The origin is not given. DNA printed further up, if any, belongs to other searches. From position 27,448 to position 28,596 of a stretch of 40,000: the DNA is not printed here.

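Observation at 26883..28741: Two-gene secreted-protein and lipoprotein cassette inserted between terminase and portal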

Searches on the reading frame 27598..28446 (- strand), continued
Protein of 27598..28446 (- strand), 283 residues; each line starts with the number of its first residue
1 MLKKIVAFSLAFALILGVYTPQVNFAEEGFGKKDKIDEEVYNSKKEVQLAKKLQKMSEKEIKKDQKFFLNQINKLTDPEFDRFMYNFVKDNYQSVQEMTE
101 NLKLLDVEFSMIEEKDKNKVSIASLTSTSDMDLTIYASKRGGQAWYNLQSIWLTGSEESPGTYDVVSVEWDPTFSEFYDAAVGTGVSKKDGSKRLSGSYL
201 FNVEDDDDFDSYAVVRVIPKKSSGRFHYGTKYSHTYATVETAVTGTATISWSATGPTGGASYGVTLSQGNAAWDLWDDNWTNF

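Call 53: predict_structure(alignment_id=A4)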
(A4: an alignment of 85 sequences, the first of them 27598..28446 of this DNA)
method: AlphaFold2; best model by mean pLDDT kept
length: 283 residues; sequences in the alignment: 85
mean_pLDDT: 89.0   pTM: 0.84
mean pLDDT of the five models: 89.0, 88.5, 88.1, 87.3, 87.2
residues with pLDDT >= 90: 196; 70-90: 53; 50-70: 27; < 50: 7
segments of 3 or more residues with pLDDT < 50: 122-126
pLDDT, mean of each block of 10 residues (from residue 1): 75 72 55 76 97 98 98 98 96 97 98 81 52 96 98 84 95 98 95 98 83 98 98 90 80 96 93 94 95
secondary structure, 60 per line:
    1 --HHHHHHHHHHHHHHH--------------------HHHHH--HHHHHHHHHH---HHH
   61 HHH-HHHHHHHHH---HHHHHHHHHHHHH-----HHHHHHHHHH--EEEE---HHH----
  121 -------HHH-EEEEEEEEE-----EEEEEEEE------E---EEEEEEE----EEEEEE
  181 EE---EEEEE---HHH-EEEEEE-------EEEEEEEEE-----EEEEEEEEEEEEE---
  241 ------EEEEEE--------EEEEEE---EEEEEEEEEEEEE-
elements in order: H3-17 H38-42 H45-54 H58-63 H65-73 H77-89 H95-104 E107-110 E132-140 E146-153 E164-170 E175-182 E186-190 E198-203 E211-219 E225-237 E247-252 E261-266 E270-282

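Call 55: fold_search(model_id=the predicted structure, library=pdb)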
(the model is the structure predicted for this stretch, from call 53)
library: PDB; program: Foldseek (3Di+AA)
matches with E <= 10: 1015; with E <= 0.001: 0
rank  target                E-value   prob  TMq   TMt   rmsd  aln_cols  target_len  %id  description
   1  4yhd_C                1.1e-03  0.96  0.28  0.28  14.0       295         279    6  Staphylococcal alpha-hemolysin H35A mutant monomer (released 2015-10-21)
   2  4yhd_A                1.3e-03  0.91  0.26  0.26  15.5       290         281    6  Staphylococcal alpha-hemolysin H35A mutant monomer (released 2015-10-21)
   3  4z23                  2.1e-03  1.00  0.25  0.23   7.1       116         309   10  BspA_C_WT (released 2016-06-29)
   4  6kgf_A                2.1e-03  1.00  0.24  0.43   4.3       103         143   12  Crystal structure of CaDoc0917(R16D)-CaCohA2 complex at pH 8.2 (released 2020-07-08)
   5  4ofq_B                2.1e-03  1.00  0.24  0.21  11.5       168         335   13  Structure of the C-terminal domain of the Streptococcus pyogenes antigen I/II-family protein AspA (released 2014-03-12)
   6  4ofq_A                2.3e-03  1.00  0.26  0.22  12.2       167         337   12  Structure of the C-terminal domain of the Streptococcus pyogenes antigen I/II-family protein AspA (released 2014-03-12)
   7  9mbx_A                2.3e-03  0.82  0.23  0.23  21.6       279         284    6  Cryo-EM structure of alpha-hemolysin heptameric pre-pore state III in the presence of RBC (released 2025-11-26)
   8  4lee_A                2.3e-03  0.72  0.20  0.18  15.2       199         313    8  Structure of the Als3 adhesin from Candida albicans, residues 1-313 (mature sequence), triple mutant in the binding ca (released 2014-05-14)
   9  5k59_A                2.4e-03  0.97  0.31  0.30  17.9       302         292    9  Crystal structure of LukGH from Staphylococcus aureus in complex with a neutralising antibody (released 2016-08-10)
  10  4uyq_A                2.5e-03  1.00  0.24  0.45   3.6       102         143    9  High resolution structure of the third cohesin ScaC in complex with the ScaB dockerin with a mutation in the C-termina (released 2015-04-15)
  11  2wza                  2.7e-03  1.00  0.25  0.21   7.4       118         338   14  Two intramolecular isopeptide bonds are identified in the crystal structure of the Streptococcus gordonii SspB C-termina (released 2010-02-16)
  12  6kge_A                3.2e-03  1.00  0.23  0.43   4.3       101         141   12  Crystal structure of CaDoc0917(R16D)-CaCohA2 complex at pH 5.5 (released 2020-07-08)
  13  5k59_B                3.2e-03  0.99  0.34  0.33  15.1       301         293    8  Crystal structure of LukGH from Staphylococcus aureus in complex with a neutralising antibody (released 2016-08-10)
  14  2vo8                  3.4e-03  1.00  0.31  0.56   4.5       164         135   10  Cohesin module from Clostridium perfringens ATCC13124 family 33 glycoside hydrolase. (released 2008-09-02)
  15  4yhd_D                3.4e-03  0.75  0.24  0.24  15.0       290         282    6  Staphylococcal alpha-hemolysin H35A mutant monomer (released 2015-10-21)
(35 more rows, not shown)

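Call 57: fold_search(model_id=the predicted structure, library=viral)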
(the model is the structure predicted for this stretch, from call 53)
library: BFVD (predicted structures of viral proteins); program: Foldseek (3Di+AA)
matches with E <= 10: 504; with E <= 0.001: 1
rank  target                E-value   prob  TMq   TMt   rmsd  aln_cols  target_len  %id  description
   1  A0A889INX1            1.7e-04  1.00  0.29  0.38   9.1       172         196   10  Uncharacterized protein [Culex impudicus luteo-like virus]
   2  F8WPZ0                4.9e-03  0.10  0.11  0.11  29.7       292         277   10  (no name in the UniProt tables at hand)
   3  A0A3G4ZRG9            6.9e-03  0.85  0.26  0.37   8.6       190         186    7  Uncharacterized protein [Dasosvirus sp.]
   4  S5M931                7.8e-03  0.07  0.09  0.09  33.0       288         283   10  Uncharacterized protein [Bacillus phage Shanette]
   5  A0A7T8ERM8            1.7e-02  0.89  0.28  0.32  21.3       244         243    6  (no name in the UniProt tables at hand)
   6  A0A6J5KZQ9            2.4e-02  0.89  0.25  0.15  12.1       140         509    6  Uncharacterized protein [uncultured Caudovirales phage]
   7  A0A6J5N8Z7            3.2e-02  0.16  0.16  0.08  15.1       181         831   10  Bacteroidetes-Associated Carbohydrate-binding Often N-terminal [uncultured Caudovirales phage]
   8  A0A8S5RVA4            4.0e-02  0.69  0.23  0.11  13.0       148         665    9  LPXTG cell wall anchor motif domain protein [Siphoviridae sp. ctHip2]
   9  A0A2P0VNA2            4.0e-02  0.44  0.27  0.12  19.7       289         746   16  Uncharacterized protein [Tetraselmis virus 1]
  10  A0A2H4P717            4.8e-02  0.25  0.20  0.10   7.4       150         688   10  GDSL-like lipase [Pseudomonas phage nickie]
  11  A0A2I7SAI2            5.3e-02  0.41  0.21  0.22   8.2       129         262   12  (no name in the UniProt tables at hand)
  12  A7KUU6                5.6e-02  0.12  0.13  0.08  12.9       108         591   10  (no name in the UniProt tables at hand)
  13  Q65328                6.0e-02  0.16  0.15  0.14  12.5       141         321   11  Spheroidin-like protein [Orgyia pseudotsugata multicapsid polyhedrosis virus]
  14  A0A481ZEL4            6.3e-02  0.57  0.29  0.38  13.1       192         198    7  Uncharacterized protein [Pithovirus LCPAC404]
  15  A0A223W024            6.3e-02  0.06  0.12  0.08  27.5       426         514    9  Tail fiber protein [Agrobacterium phage Atu_ph04]
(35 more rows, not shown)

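Call 59: search_protein_families(library=ncbifam, alignment_id=A4, max_evalue=0.1)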
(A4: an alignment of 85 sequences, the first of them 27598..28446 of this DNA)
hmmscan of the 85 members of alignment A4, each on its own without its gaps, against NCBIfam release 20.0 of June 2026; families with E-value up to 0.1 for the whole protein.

A. member 1, window:27598-28446:- (283 aa): 2 families
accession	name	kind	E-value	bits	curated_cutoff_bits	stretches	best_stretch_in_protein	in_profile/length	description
NF058576.1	EntV_fam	equivalog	0.0029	17.6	130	1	4-125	1-97/162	EntV family bacteriocin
NF037954.1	het_cyst_PatD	equivalog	0.085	13.3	50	0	55-110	31-82/116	heterocyst frequency control protein PatD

B. families by the number of members that match (of 85 scanned): 45 families (the first 25 are shown)
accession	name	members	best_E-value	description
NF058576.1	EntV_fam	2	0.0029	EntV family bacteriocin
NF040942.2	hypo_ExtJ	2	0.0054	selenite/tellurite reduction operon protein ExtJ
NF053819.1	EF0750_LPXTG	2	0.0085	EF2685/EF0750 family sortase-dependent surface protein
NF041742.1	WGxxGxxG_fam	2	0.028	WGxxGxxG family protein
TIGR02764.1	spore_ybaN_pdaB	1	0.0009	polysaccharide deacetylase family sporulation protein PdaB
NF041292.1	StbB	1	0.0014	StbB family protein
NF045963.1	MAG3240_fam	1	0.0022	MAG3240 family lipoprotein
NF008173.0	PRK10920.1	1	0.0033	uroporphyrinogen-III C-methyltransferase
NF050013.1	HpsJ_like_A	1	0.0034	HpsJ-like protein, cyanoexosortase A-associated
NF010820.0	PRK14224.1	1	0.0038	fluoride efflux transporter CrcB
NF033745.1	class_C_sortase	1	0.0054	class C sortase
TIGR02837.1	spore_II_R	1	0.0055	stage II sporulation protein R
NF041301.1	Cit_synth_Halo_CitZ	1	0.0061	citrate synthase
TIGR02104.1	pulA_typeI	1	0.0064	type I pullulanase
TIGR01200.1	GLPGLI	1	0.0092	GLPGLI family protein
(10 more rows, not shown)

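Call 60: search_dna_similar(query=window:27598-28446:-, collection=plasmids, mode=protein, max_evalue=0.01)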
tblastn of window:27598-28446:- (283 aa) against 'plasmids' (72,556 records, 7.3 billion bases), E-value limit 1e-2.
Records with a match: 7; places in all: 9; records where one place covers at least 80% of the query: 2.
Best place of each record, by identity: <60% 7.
By first word of the organism name: Parageobacillus 5; Geobacillus 1; Priestia 1.
By predicted mobility (MOB-suite, as given by PLSDB): non-mobilizable 6; conjugative 1.
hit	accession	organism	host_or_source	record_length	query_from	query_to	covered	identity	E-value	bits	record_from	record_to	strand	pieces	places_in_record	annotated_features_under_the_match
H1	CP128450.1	Geobacillus stearothermophilus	whole genome,Dukgu Hot Spring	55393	41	283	86%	49.0%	2e-52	190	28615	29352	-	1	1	hypothetical protein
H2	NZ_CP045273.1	Priestia megaterium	pure culture,Paper surface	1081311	1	279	99%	39.4%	3e-47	176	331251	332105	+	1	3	none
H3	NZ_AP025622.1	Parageobacillus thermoglucosidasius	-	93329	155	264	37%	44.2%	6e-5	72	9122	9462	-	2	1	none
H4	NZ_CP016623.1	Parageobacillus thermoglucosidasius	generic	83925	155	264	37%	44.2%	6e-5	72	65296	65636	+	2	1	none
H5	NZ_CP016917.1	Parageobacillus thermoglucosidasius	generic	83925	155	264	37%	44.2%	6e-5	72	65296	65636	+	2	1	none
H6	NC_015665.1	Parageobacillus thermoglucosidasius C56-YS93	-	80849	155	264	37%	44.2%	6e-5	72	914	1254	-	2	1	none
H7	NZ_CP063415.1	Parageobacillus thermoglucosidasius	soil,soil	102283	164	234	21%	56.2%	2e-3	86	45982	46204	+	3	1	none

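Call 61: get_annotated_region(hit=H1, flank=7000)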
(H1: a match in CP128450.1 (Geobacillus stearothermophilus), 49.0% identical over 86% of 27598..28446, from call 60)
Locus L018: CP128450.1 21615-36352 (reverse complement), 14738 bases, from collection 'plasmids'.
description: Geobacillus stearothermophilus strain SJEF4-2 plasmid pSJEF4-2-1, complete sequence
organism: Geobacillus stearothermophilus (NCBI taxid 1422)
taxonomy: Bacteria; Bacillota; Bacilli; Bacillales; Bacillaceae; Geobacillus; Geobacillus stearothermophilus
host: -; source: whole genome,Dukgu Hot Spring; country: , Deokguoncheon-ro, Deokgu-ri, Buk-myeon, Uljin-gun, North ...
typing (MOB-suite, as given by PLSDB): conjugative; relaxase MOBQ; mating-pair formation MPF_T
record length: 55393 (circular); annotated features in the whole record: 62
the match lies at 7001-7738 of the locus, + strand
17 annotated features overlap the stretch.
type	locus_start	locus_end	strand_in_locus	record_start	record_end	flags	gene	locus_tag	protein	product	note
CDS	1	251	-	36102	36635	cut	-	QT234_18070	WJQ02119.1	hypothetical protein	-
CDS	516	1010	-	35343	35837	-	-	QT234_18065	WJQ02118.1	hypothetical protein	-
CDS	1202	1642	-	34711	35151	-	radC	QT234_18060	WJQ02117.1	DNA repair protein RadC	-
CDS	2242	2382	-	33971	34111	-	-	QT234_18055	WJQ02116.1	hypothetical protein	-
CDS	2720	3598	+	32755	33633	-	-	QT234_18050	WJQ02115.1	IS982 family transposase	-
CDS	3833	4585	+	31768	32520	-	-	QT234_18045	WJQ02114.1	putative immunity/bacteriocin fusion bifunctional protein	-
CDS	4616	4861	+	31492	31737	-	-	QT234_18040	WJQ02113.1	hypothetical protein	-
CDS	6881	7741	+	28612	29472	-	-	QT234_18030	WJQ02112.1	hypothetical protein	-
CDS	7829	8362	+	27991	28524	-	-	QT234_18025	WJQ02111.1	hypothetical protein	-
CDS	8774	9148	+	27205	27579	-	-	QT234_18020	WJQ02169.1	site-specific integrase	-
CDS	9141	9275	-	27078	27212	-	-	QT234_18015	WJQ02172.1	DUF3221 domain-containing protein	-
CDS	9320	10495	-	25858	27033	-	-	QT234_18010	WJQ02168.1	ISL3 family transposase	-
CDS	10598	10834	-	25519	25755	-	-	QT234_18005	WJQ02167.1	hypothetical protein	-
CDS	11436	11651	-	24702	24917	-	-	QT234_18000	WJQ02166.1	DUF3006 domain-containing protein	-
CDS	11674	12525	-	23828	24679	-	-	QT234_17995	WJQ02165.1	ComEC/Rec2 family competence protein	-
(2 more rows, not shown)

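Call 62: get_annotated_region(hit=H2, flank=7000)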
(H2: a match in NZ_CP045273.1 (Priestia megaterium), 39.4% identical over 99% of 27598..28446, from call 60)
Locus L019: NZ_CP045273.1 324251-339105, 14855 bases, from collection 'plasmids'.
description: Priestia megaterium strain FDU301 plasmid pFDU301A, complete sequence
organism: Priestia megaterium (NCBI taxid 1404)
taxonomy: Bacteria; Bacillota; Bacilli; Bacillales; Bacillaceae; Priestia; Priestia megaterium
host: -; source: pure culture,Paper surface; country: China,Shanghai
typing (MOB-suite, as given by PLSDB): non-mobilizable
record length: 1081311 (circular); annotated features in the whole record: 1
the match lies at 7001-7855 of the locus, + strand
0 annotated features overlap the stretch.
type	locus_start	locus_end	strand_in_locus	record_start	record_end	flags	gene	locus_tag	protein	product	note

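Call 65: search_protein_families(library=pfam, proteins=[L005:2609-3181:+, L017:6828-7376:+, L014:1668-2165:+, L019:2712-3233:-, L013:5188-5715:-, L005:920-1327:+, L005:3538-4407:+, L017:4077-5378:+, L019:3250-4461:-, L018:3833-4582:+], max_evalue=0.01)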
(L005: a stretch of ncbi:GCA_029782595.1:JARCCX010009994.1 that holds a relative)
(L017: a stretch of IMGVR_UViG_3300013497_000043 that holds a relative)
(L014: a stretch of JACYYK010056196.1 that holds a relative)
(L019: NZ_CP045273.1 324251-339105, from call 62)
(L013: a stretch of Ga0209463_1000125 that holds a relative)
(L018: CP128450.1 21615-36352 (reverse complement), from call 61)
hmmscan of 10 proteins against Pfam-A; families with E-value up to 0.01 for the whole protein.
L005:2609-3181:+ (191 aa): 0 families

L017:6828-7376:+ (183 aa): 1 family
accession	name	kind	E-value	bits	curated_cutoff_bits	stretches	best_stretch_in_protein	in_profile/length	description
PF20205.3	DUF6567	-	7.2e-05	23.1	27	1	4-110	6-104/123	Family of unknown function (DUF6567)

L014:1668-2165:+ (166 aa): 0 families

L019:2712-3233:- (174 aa): 0 families

L013:5188-5715:- (176 aa): 0 families

L005:920-1327:+ (136 aa): 0 families

L005:3538-4407:+ (290 aa): 1 family
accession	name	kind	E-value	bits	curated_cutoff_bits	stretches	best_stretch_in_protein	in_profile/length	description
PF13786.12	DUF4179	-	0.00025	21.8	30.1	1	6-84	9-92/94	Domain of unknown function (DUF4179)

L017:4077-5378:+ (434 aa): 5 families
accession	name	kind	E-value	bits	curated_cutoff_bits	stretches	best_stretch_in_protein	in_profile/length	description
PF01381.28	HTH_3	-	2.4e-10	40.7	23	1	19-67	4-51/55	Helix-turn-helix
PF13443.12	HTH_26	-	1.6e-08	35.1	22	1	21-76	7-62/63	Cro/C1-type HTH DNA-binding domain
PF13560.12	HTH_31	-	2.1e-07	31.6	27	1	12-67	2-57/64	Helix-turn-helix domain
PF13413.12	HTH_25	-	2.5e-05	24.4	24.6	1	19-50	5-36/62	Helix-turn-helix domain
PF24575.1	TPR_Slam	-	0.0055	17.6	35.2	0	250-301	27-78/104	Surface lipoprotein assembly modifier, N-terminal TPR repeats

L019:3250-4461:- (404 aa): 1 family
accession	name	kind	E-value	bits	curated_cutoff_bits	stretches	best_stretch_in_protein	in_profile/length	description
PF00082.27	Peptidase_S8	-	8.3e-58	196.4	21.8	1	136-374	1-288/288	Subtilase family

L018:3833-4582:+ (250 aa): 0 families

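Call 66: list_cluster_members(proteins=[P0007, P0010, P0011, P0013, P0014, P0016, P0018, P0019, P0021, P0022])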
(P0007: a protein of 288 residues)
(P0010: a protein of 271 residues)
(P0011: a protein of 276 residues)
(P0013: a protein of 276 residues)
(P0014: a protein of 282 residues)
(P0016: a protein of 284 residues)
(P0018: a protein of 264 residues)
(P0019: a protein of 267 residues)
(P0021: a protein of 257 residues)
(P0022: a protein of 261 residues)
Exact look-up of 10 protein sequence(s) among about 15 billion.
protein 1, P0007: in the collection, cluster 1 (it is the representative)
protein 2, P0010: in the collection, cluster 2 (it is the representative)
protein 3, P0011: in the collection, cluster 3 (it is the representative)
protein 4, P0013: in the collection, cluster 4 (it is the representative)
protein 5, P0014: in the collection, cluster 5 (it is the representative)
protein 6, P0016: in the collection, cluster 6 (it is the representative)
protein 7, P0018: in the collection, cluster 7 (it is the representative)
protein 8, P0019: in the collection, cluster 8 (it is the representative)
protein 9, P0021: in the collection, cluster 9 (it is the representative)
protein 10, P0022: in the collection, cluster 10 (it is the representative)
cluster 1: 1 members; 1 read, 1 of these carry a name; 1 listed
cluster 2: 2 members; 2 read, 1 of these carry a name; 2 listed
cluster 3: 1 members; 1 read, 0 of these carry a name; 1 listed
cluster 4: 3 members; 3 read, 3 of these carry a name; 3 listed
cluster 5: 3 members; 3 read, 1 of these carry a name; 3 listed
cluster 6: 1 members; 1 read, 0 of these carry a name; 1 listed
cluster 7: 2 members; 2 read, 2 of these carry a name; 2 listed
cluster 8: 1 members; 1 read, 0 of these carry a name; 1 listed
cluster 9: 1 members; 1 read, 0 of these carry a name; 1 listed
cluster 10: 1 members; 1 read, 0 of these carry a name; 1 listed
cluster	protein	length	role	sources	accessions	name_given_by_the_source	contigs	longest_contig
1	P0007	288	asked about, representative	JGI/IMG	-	hypothetical protein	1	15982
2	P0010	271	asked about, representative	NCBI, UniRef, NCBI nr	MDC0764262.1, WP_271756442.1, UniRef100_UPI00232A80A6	hypothetical protein POF51_26435 [Brevibacillus sp. AG] | hypothetical protein n=1 Tax=Brevibacillus sp. AG TaxID=3020891 RepID=UPI00232A80A6 | hypothetical protein [Brevibacillus sp. AG]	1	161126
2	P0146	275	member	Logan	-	-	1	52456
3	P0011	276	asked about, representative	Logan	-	-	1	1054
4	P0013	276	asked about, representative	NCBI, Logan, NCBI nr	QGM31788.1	hypothetical protein GI482_16015 [Bacillus sp. N3536]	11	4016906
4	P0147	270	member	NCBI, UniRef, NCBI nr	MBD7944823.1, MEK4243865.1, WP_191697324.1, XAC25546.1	hypothetical protein MKZ20_00780 [Psychrobacillus sp. FSL K6-2684] | Uncharacterized protein n=1 Tax=Psychrobacillus faecigallinarum TaxID=2762235 ... | hypothetical protein [Psychrobacillus faecigallinarum]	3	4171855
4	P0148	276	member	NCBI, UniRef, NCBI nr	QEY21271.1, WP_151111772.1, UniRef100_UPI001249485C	hypothetical protein D0S48_11545 [Psychrobacillus sp. AK 1817] | hypothetical protein n=1 Tax=Psychrobacillus sp. AK 1817 TaxID=2303505 RepID=UPI001249485C | hypothetical protein [Psychrobacillus sp. AK 1817]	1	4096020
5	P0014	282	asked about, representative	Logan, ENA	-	-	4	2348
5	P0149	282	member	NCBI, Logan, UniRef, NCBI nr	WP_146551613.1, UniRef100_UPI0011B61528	hypothetical protein [Rummeliibacillus sp. SL167] | hypothetical protein n=1 Tax=Rummeliibacillus sp. SL167 TaxID=2579792 RepID=UPI0011B61528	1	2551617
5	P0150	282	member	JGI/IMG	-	-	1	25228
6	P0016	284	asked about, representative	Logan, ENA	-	-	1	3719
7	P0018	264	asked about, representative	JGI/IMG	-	hypothetical protein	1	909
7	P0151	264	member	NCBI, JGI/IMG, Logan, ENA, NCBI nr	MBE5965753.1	MAG: hypothetical protein E7255_02095 [Lachnospiraceae bacterium] | hypothetical protein | hypothetical protein [Lachnospiraceae bacterium]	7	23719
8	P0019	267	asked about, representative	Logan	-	-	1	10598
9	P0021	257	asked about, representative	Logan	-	-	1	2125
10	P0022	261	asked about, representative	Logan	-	-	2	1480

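Call 67: find_encoding_contigs(protein=P0013, flank=6000, max_places=3)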
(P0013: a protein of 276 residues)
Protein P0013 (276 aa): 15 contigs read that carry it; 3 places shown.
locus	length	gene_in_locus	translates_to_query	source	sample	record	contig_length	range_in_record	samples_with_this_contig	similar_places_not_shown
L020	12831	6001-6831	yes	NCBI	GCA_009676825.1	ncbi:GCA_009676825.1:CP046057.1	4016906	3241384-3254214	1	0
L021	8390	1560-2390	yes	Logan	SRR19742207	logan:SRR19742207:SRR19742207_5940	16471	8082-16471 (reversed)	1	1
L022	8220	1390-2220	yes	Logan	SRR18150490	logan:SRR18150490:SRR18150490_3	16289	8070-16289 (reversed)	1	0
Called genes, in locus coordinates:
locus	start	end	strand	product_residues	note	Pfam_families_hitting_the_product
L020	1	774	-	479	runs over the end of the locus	PF03553:Na_H_antiporter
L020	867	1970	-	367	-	PF01546:Peptidase_M20, PF07687:M20_dimer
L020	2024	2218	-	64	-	PF09962:DUF2196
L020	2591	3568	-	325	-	PF01546:Peptidase_M20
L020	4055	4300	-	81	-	PF00313:CSD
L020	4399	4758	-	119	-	PF24722:DUF7674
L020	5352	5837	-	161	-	-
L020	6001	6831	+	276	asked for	-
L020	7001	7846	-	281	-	PF01381:HTH_3 (weak), PF12844:HTH_19 (weak), PF21259:Rgg_C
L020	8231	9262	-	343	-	PF01546:Peptidase_M20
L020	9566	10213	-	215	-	PF00392:GntR, PF07729:FCD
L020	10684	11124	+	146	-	PF00160:Pro_isomerase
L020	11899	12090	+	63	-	-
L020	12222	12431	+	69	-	-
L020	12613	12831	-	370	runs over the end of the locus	PF07853:DUF1648, PF19124:DUF5808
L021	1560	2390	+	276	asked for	-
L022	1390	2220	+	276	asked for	-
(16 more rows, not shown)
